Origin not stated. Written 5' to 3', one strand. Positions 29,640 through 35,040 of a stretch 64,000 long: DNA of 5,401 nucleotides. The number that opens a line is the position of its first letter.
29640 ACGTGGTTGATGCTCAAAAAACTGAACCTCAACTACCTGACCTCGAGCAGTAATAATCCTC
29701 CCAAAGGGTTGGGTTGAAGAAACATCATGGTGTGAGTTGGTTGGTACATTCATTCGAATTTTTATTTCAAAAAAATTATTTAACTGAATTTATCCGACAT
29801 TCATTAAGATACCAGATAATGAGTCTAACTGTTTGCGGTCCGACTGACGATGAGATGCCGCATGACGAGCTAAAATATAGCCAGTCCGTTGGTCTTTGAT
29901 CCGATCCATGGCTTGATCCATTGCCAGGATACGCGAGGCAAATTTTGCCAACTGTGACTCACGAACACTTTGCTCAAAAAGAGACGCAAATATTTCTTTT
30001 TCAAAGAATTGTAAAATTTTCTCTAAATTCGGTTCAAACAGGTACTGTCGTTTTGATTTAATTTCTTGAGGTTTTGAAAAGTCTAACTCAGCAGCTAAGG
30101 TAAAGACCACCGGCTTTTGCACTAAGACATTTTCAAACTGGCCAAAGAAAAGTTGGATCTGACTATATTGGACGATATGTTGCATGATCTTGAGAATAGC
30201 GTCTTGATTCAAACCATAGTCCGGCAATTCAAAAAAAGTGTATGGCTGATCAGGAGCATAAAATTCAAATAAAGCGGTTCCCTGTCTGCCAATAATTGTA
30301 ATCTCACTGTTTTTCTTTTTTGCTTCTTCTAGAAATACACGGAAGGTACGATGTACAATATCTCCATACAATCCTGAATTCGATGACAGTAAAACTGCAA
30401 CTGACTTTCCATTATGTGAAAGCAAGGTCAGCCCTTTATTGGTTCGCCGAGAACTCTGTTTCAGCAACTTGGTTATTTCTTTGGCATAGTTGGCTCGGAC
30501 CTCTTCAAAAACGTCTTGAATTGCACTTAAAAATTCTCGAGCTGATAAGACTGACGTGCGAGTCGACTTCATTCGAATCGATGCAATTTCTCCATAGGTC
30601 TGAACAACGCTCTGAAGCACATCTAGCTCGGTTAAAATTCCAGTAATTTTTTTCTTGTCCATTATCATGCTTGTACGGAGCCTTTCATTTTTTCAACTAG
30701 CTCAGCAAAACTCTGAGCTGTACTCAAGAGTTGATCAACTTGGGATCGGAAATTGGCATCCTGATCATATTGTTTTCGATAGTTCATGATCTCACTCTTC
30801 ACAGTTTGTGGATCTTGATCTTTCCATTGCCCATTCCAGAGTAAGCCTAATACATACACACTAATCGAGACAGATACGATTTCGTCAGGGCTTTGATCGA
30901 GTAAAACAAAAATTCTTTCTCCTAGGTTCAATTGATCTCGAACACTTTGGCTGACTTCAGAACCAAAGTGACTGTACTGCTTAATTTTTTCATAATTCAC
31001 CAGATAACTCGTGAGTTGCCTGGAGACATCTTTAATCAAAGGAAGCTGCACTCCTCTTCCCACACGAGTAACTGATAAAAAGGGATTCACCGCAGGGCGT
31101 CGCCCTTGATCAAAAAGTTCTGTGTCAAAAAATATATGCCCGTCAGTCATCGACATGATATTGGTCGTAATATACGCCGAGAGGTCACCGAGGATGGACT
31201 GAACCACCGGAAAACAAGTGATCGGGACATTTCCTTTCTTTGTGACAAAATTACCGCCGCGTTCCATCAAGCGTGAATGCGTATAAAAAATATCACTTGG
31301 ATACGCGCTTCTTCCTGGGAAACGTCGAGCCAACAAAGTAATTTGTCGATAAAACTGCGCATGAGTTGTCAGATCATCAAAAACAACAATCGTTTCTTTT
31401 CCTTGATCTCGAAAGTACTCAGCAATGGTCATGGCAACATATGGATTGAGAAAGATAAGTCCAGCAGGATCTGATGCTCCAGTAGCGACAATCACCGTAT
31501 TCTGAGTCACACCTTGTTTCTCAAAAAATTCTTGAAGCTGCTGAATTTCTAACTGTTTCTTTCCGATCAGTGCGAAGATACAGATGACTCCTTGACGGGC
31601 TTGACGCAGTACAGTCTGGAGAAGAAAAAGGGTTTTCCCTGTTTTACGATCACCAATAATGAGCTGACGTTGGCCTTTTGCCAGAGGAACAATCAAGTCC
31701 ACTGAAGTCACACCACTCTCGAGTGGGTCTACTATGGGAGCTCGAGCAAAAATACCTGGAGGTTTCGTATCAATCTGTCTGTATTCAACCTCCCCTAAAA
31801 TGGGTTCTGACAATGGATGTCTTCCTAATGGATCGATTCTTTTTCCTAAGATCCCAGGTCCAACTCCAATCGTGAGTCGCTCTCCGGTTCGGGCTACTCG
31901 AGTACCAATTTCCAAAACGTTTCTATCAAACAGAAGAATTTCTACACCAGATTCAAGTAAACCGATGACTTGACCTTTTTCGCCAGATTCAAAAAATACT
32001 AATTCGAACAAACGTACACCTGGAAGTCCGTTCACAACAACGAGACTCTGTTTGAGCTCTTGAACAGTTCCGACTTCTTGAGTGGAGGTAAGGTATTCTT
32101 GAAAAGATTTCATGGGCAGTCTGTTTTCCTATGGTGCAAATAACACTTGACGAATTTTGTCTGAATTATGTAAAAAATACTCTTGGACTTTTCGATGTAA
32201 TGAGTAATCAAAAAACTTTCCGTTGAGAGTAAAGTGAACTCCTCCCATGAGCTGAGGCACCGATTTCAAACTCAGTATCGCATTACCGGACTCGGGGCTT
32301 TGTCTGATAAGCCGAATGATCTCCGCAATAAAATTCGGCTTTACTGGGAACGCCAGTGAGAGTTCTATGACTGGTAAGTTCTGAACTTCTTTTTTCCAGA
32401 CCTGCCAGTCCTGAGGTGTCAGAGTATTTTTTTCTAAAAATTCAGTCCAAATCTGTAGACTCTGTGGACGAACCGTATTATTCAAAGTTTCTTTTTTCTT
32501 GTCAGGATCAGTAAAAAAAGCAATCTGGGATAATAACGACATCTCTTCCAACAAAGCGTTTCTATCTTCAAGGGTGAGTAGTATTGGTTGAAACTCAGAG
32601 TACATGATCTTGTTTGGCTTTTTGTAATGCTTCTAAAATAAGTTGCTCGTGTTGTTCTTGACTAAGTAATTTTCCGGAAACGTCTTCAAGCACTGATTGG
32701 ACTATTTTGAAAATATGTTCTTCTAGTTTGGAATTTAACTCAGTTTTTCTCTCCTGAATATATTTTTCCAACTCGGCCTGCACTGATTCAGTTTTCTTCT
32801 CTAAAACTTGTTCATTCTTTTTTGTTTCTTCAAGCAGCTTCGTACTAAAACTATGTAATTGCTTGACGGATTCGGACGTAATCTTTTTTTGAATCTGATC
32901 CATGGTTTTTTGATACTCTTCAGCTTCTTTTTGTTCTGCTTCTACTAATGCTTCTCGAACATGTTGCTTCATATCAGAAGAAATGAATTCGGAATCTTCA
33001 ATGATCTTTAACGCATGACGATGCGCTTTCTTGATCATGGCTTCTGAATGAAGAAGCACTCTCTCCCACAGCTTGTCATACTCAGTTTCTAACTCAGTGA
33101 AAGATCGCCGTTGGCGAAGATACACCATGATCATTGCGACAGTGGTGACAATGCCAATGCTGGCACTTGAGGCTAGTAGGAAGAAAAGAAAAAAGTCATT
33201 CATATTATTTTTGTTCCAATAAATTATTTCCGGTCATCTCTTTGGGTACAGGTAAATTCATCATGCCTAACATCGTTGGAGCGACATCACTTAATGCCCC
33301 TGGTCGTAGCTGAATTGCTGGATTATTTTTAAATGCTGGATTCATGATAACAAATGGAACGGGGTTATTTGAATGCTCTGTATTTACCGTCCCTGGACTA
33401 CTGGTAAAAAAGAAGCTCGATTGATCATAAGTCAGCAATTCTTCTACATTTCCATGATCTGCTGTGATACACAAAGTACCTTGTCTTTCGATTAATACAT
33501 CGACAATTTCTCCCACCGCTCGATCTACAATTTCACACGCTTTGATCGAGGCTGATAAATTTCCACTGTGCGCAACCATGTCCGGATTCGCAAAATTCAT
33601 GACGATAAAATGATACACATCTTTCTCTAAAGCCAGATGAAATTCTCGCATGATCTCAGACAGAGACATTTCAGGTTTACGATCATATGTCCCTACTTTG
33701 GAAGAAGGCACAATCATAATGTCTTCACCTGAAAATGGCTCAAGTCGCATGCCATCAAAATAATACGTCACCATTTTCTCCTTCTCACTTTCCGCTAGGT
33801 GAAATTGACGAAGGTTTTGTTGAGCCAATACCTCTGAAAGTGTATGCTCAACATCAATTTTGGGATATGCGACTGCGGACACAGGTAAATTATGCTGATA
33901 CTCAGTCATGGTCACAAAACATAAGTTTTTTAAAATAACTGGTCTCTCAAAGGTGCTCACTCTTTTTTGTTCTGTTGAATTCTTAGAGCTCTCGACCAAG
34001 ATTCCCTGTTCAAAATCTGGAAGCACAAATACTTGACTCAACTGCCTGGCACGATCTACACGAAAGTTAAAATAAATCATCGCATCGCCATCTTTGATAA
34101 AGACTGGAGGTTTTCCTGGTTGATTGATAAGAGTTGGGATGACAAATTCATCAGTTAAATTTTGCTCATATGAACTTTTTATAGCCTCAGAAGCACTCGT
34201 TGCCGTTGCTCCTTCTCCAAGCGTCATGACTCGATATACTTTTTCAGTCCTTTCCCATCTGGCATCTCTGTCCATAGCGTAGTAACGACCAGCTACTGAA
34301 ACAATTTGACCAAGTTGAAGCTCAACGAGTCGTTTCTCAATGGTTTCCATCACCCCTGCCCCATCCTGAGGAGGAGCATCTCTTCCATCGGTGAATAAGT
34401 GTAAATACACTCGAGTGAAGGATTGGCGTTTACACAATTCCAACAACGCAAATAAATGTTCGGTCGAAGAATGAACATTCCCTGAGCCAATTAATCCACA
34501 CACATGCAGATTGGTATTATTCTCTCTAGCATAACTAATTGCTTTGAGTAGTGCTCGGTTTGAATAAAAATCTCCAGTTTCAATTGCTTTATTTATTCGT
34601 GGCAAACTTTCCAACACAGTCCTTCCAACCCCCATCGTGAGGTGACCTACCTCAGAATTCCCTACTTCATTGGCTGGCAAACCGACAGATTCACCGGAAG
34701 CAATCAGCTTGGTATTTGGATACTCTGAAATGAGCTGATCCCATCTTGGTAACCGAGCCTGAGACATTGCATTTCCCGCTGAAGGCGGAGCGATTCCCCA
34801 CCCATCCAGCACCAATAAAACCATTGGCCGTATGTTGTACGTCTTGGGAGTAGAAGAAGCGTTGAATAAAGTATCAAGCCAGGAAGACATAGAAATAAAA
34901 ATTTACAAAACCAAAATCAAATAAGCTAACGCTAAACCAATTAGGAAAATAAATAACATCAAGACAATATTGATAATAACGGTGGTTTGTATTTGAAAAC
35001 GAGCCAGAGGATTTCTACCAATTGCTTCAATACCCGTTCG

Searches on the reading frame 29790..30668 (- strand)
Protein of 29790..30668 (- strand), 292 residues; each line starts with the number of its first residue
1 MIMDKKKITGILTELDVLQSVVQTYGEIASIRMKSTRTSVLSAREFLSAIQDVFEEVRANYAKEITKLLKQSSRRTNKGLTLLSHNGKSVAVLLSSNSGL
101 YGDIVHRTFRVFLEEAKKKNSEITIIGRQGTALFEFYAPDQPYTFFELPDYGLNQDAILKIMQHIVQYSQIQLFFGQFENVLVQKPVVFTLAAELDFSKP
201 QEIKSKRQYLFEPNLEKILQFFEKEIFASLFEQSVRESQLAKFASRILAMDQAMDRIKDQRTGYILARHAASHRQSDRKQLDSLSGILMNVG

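Call 29: search_protein_families(library=pfam, proteins=[window:29790-30668:-], max_evalue=0.001)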
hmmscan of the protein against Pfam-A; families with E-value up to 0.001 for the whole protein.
window:29790-30668:- (292 aa): 1 family
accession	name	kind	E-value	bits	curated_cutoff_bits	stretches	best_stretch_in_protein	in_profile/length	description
PF00231.24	ATP-synt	-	4e-26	92.8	39.9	1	14-263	11-258/285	ATP synthase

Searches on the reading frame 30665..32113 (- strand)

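Call 29: search_protein_families(library=pfam, proteins=[window:30665-32113:-], max_evalue=0.001)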
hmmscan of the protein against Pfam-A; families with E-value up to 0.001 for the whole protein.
window:30665-32113:- (482 aa): 2 families
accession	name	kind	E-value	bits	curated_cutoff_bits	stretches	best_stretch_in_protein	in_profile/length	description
PF00006.31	ATP-synt_ab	-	6.8e-66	222.4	29.5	1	134-348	1-212/213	ATP synthase alpha/beta family, nucleotide-binding domain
PF00306.32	ATP-synt_ab_C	-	6.5e-11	43.1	27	1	356-476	1-119/126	ATP synthase alpha/beta chain, C terminal domain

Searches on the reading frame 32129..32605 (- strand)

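Call 81: search_protein_families(library=pfam, proteins=[window:32129-32605:-], max_evalue=1)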
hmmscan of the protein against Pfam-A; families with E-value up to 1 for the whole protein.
window:32129-32605:- (158 aa): 2 families
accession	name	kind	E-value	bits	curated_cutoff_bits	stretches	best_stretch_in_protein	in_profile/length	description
PF00213.23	OSCP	-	0.016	15.7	22.3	1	72-142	97-167/172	ATP synthase delta (OSCP) subunit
PF02244.21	Propep_M14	-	0.043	14.4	22.1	1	13-63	8-58/73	Carboxypeptidase activation peptide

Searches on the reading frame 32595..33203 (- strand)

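Call 81: search_protein_families(library=pfam, proteins=[window:32595-33203:-], max_evalue=1)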
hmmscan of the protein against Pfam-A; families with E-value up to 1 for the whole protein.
window:32595-33203:- (202 aa): 11 families
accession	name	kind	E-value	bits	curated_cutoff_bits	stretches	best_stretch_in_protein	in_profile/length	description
PF18476.7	PIN_8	-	0.06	13.7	26.1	1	83-197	48-163/227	PIN like domain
PF14701.12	hDGE_amylase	-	0.087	12.4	27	1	44-176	174-300/439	Glycogen debranching enzyme, glucanotransferase domain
PF13086.12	AAA_11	-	0.14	12.3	27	1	42-174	65-192/257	AAA domain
PF02949.25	7tm_6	-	0.14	11.6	25.8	1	8-65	5-62/313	7tm Odorant receptor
PF11897.13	DUF3417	-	0.18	12.7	25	1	97-155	27-83/109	Protein of unknown function (DUF3417)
PF07030.17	Phage_Mu_Gp36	-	0.22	12.1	24.7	1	100-153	3-52/124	Bacteriophage Mu, Gp36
PF05478.16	Prominin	-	0.38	9.2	34.3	1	76-178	639-744/799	Prominin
PF06305.16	LapA_dom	-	0.42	11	28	1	6-45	19-59/64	Lipopolysaccharide assembly protein A domain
PF10747.14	SirA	-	0.49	11.3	26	1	89-186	33-130/140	Sporulation inhibitor of replication protein SirA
PF19095.5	DUF5783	-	0.68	10.5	32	0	84-160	22-102/105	Family of unknown function (DUF5783)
PF17770.6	RNase_J_C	-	0.74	11.3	23.8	0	69-115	42-88/102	Ribonuclease J C-terminal domain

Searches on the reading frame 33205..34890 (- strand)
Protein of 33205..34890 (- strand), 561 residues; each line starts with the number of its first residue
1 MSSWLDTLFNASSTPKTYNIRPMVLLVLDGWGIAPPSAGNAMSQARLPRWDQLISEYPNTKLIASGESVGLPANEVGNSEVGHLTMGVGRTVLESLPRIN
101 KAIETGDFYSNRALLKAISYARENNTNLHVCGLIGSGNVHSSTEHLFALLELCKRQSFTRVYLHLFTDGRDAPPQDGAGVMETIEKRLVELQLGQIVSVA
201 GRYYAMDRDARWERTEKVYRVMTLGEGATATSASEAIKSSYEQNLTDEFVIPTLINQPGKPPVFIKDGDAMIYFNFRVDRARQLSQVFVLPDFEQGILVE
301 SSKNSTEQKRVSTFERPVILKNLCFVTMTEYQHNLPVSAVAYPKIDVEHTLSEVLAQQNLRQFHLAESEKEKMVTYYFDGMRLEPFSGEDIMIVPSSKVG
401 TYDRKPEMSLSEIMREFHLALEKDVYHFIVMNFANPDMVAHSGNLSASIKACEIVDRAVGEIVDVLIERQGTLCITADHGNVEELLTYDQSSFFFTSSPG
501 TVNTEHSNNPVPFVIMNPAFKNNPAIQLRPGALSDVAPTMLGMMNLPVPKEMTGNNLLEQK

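Call 29: search_protein_families(library=pfam, proteins=[window:33205-34890:-], max_evalue=0.001)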
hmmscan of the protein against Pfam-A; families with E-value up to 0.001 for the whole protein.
window:33205-34890:- (561 aa): 2 families
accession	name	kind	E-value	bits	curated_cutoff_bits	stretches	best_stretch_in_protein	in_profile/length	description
PF06415.18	iPGM_N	-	3.5e-75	252.6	27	1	99-332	1-216/217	BPG-independent PGAM N-terminus (iPGM_N)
PF01676.23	Metalloenzyme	-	1.7e-64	218.2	24.3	1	22-546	2-250/252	Metalloenzyme superfamily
